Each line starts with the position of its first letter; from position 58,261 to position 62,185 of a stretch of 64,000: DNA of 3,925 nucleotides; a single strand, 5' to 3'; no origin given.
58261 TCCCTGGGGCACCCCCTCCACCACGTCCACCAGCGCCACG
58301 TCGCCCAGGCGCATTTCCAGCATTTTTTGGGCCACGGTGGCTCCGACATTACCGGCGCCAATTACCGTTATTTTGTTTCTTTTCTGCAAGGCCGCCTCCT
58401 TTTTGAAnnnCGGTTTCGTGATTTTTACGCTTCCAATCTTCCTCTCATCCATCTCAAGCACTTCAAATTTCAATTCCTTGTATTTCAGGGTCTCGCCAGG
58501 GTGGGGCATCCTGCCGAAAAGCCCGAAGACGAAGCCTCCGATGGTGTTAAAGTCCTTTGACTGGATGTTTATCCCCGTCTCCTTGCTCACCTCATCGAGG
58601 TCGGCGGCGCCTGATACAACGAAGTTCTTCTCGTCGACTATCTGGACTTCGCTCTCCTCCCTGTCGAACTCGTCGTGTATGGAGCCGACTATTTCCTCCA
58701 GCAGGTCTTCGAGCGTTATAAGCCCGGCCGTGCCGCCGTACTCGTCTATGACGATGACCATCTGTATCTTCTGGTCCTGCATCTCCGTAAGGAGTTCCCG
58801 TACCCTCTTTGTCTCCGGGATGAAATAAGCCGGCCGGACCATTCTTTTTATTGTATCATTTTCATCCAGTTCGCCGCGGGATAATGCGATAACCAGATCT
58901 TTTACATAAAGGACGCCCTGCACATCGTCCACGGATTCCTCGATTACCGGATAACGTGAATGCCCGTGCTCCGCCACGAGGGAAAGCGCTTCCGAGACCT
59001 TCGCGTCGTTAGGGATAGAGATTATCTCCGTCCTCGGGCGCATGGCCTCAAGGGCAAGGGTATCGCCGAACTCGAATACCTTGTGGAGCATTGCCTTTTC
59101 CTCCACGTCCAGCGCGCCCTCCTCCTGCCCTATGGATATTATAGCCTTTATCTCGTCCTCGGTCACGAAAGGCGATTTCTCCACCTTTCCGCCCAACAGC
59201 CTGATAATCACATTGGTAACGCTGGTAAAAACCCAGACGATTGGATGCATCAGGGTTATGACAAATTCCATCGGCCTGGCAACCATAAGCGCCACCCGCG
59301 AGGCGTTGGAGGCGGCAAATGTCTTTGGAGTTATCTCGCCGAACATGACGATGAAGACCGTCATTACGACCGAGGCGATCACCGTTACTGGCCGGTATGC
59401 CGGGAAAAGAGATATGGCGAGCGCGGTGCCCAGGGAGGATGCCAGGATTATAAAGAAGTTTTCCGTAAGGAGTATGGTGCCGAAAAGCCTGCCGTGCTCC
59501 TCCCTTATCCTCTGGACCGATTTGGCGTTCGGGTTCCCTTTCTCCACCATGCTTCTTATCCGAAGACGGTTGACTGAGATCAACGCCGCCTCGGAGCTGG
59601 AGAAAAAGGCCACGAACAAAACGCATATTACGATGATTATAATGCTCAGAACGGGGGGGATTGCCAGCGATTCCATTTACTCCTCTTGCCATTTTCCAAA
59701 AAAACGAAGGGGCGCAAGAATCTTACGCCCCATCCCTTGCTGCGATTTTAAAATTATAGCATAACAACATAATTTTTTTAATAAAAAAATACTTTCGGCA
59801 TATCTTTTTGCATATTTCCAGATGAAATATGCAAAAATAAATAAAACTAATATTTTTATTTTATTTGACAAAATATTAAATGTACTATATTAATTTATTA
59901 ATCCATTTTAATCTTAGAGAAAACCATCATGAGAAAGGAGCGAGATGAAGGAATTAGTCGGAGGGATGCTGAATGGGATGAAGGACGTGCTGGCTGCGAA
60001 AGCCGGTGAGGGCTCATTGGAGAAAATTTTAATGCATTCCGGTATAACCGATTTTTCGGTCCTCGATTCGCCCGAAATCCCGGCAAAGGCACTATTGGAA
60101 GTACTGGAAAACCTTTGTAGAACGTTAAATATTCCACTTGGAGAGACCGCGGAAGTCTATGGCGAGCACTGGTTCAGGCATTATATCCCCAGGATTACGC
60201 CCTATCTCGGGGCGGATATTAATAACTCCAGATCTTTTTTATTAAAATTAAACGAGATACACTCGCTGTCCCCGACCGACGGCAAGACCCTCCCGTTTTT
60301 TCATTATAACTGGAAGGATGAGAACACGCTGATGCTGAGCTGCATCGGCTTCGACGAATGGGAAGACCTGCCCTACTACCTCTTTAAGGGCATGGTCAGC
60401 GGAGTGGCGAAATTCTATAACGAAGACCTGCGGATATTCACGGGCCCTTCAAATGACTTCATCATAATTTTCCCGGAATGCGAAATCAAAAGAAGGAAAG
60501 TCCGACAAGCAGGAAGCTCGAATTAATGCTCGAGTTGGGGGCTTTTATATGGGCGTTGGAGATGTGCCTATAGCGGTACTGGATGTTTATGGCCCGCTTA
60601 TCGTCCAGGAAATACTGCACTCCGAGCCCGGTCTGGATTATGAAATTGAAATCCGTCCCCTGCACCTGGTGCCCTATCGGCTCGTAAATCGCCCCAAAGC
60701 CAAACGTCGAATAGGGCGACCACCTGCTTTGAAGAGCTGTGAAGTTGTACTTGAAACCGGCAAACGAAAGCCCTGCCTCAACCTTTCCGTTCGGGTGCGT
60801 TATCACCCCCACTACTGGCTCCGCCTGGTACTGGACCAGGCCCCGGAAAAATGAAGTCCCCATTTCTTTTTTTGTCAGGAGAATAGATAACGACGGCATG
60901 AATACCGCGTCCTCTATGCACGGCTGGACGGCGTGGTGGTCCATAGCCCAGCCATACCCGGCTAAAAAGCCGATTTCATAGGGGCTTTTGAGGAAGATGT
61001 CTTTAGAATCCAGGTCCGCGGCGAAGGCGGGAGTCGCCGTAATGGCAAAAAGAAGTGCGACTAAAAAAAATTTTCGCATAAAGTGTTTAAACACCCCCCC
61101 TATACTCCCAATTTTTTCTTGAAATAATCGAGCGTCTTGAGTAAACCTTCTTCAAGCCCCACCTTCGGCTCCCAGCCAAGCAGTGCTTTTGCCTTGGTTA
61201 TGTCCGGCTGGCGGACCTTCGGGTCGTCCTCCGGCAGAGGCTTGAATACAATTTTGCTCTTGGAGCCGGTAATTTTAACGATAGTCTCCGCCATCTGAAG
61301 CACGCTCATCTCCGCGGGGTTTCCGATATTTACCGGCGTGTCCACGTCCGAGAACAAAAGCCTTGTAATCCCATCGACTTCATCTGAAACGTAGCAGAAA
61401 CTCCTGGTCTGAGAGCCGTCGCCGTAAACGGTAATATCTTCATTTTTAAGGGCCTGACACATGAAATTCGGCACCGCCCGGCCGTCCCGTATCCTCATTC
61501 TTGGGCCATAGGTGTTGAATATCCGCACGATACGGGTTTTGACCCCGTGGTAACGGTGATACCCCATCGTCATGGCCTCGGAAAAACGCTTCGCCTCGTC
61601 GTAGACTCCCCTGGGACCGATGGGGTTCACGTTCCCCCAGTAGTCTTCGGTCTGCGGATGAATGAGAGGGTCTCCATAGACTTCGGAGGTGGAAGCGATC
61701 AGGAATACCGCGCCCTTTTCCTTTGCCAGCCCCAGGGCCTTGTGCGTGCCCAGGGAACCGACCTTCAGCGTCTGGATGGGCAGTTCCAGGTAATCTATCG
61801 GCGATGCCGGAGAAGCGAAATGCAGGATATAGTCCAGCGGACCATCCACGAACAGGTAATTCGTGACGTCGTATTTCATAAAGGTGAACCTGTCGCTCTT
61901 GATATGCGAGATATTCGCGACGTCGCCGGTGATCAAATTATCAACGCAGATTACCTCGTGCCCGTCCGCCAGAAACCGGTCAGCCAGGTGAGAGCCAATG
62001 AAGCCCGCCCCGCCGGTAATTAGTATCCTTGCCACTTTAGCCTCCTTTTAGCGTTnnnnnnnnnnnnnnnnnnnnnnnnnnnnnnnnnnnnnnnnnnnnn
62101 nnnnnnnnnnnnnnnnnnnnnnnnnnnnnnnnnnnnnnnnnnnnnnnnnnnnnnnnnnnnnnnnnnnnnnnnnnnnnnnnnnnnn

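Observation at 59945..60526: Stand-alone H-NOX-like protein that keeps the proximal His but lacks the YxSxR heme-propionate motif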

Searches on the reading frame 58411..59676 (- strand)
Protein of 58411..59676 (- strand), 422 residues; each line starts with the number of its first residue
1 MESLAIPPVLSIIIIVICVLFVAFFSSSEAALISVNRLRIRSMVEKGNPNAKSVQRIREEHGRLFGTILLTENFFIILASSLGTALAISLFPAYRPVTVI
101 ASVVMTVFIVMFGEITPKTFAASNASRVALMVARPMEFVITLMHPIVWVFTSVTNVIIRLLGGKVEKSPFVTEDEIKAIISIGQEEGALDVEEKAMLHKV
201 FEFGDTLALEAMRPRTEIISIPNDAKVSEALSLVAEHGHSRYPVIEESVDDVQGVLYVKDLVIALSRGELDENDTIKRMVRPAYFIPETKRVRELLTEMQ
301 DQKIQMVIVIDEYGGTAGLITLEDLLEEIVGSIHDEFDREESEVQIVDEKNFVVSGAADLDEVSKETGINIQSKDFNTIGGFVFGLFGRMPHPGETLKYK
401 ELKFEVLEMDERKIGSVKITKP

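Call 3: search_protein_families(library=pfam, proteins=[window:58411-59676:-], max_evalue=1)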
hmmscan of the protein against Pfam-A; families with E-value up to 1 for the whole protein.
window:58411-59676:- (422 aa): 3 families
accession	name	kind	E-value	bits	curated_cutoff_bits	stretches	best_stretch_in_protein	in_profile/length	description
PF01595.25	CNNM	-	9.3e-52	175.8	28.4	1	13-193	1-181/181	Cyclin M transmembrane N-terminal domain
PF03471.22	CorC_HlyC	-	1.4e-22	79.9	27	1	347-421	3-79/81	Transporter associated domain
PF00571.33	CBS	-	1.7e-17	63.9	24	2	214-266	5-56/57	CBS domain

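Call 4: search_protein_families(library=ncbifam, proteins=[window:58411-59676:-], max_evalue=1)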
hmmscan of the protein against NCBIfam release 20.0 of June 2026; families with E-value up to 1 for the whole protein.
window:58411-59676:- (422 aa): 15 families
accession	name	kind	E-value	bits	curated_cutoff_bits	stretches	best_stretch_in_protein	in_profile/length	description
TIGR03520.1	GldE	subfamily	4.9e-86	289.4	376.05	1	16-421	2-407/408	gliding motility-associated protein GldE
NF052568.1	PolamExpPaeASal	equivalog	3.5e-69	233.7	500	1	11-421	4-424/424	polyamine export protein PaeA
NF008604.1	PRK11573.1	equivalog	2.7e-61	207.7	475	1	12-420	10-417/428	hypothetical protein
NF011675.0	PRK15094.1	equivalog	1.5e-47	162.3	379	1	173-420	34-280/292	CNNM family magnesium/cobalt transport protein CorC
NF053863.1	DS11_antiphage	equivalog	6.4e-07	28.8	260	1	215-329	82-192/305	CBS domain-containing anti-phage protein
TIGR01137.1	cysta_beta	equivalog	9.1e-06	24.6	510.25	1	217-327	347-454/457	cystathionine beta-synthase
TIGR01302.1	IMP_dehydrog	equivalog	1.8e-05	23.8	481.5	1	219-327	91-198/450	IMP dehydrogenase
NF041552.1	TF_PrdR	equivalog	0.0001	20.8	795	1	216-348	14-144/577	sigma-54 dependent transcriptional regulator PrdR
NF038279.1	TF_CBS_SpxR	exception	0.00016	20.5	600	1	215-334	197-310/427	CBS-HotDog domain-containing transcription factor SpxR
NF053603.1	HhpR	exception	0.00023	20.5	520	1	216-329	11-117/282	CBS domain-containing high hydrostatic pressure regulator HhpR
NF011443.0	PRK14869.1-5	equivalog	0.00036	19.1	335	1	285-336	81-132/546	putative manganese-dependent inorganic diphosphatase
NF008581.0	PRK11543.1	equivalog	0.00071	18.7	481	1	211-327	202-317/321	arabinose-5-phosphate isomerase GutQ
NF041630.1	CBS_CbpB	equivalog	0.023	14.6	125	1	210-335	13-141/143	cyclic-di-AMP-binding protein CbpB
NF038387.1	CBS_CbpA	equivalog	0.03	13.9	150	1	212-327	7-120/209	cyclic di-AMP binding protein CbpA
TIGR00393.1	kpsF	subfamily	0.084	12.4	203.7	1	215-320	163-267/268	KpsF/GutQ family sugar-phosphate isomerase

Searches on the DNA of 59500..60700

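Call 42: search_rna_families(source=window, start=59500, end=60700, threshold=evalue, max_evalue=1)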
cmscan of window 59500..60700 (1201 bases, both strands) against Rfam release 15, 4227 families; matches with E-value up to 1: 2.
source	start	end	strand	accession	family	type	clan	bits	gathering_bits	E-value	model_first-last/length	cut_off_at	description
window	59794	59852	+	RF01913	mir-2778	Gene; miRNA;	-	20.3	86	0.6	1-77/77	no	mir-2778 microRNA precursor family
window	59940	59999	+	RF01134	sR30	Gene; snRNA; snoRNA; CD-box;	-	17.7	38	0.097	1-57/57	no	Small nucleolar RNA sR30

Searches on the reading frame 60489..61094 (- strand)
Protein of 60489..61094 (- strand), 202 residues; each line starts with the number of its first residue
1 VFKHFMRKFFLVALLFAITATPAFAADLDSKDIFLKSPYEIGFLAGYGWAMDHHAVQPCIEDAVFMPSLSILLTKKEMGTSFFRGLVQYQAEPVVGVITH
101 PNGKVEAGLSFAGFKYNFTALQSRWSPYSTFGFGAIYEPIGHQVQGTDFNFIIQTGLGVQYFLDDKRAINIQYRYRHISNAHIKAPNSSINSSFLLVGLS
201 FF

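Call 3: search_protein_families(library=pfam, proteins=[window:60489-61094:-], max_evalue=1)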
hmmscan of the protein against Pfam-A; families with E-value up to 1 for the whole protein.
window:60489-61094:- (202 aa): 2 families
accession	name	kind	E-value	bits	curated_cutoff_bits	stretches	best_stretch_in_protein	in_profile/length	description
PF09411.16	PagL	-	4.3e-17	62.9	23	1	112-199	48-135/136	Lipid A 3-O-deacylase (PagL)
PF13505.12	OMP_b-brl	-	7.7e-06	26.6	28.7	1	114-198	91-170/175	Outer membrane protein beta-barrel domain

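Call 4: search_protein_families(library=ncbifam, proteins=[window:60489-61094:-], max_evalue=1)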
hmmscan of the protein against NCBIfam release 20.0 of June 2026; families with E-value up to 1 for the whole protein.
window:60489-61094:- (202 aa): 3 families
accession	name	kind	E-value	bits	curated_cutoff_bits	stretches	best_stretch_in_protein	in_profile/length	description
TIGR04565.1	OMP_myx_plus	subfamily_domain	5e-05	23.4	60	1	128-202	90-160/161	outer membrane beta-barrel domain-containing protein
NF052316.1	T9SS_PorG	equivalog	0.00026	20.8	130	1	106-177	82-160/209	type IX secretion system protein PorG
NF033603.1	mini-MOMP_1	subfamily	0.12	12.2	75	1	6-30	1-25/63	mini-MOMP protein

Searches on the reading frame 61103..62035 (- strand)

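Call 3: search_protein_families(library=pfam, proteins=[window:61103-62035:-], max_evalue=1)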
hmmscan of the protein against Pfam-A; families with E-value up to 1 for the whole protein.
window:61103-62035:- (311 aa): 8 families
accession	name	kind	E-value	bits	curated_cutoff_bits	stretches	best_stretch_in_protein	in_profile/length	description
PF16363.11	GDP_Man_Dehyd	-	2.2e-50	172.5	27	1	5-299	1-330/332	GDP-mannose 4,6 dehydratase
PF01370.27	Epimerase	-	8.2e-46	156.8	20.9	1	4-238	1-240/240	NAD dependent epimerase/dehydratase family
PF01073.25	3Beta_HSD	-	2e-07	30.8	22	1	5-217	1-219/280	3-beta hydroxysteroid dehydrogenase/isomerase family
PF04321.23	RmlD_sub_bind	-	7.7e-07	28.9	27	1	3-261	2-236/287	RmlD substrate binding domain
PF00106.31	adh_short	-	5.6e-05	23.1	26.6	1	4-60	3-61/195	short chain dehydrogenase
PF02719.21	Polysacc_synt_2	-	0.00038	20.2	20.2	2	4-31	1-28/293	Polysaccharide biosynthesis protein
PF03721.20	UDPG_MGDP_dh_N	-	0.0014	18.6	27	1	9-57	7-51/187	UDP-glucose/GDP-mannose dehydrogenase family, NAD binding domain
PF07993.18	NAD_binding_4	-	0.0016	18.1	20.1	1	6-28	1-23/258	Male sterility protein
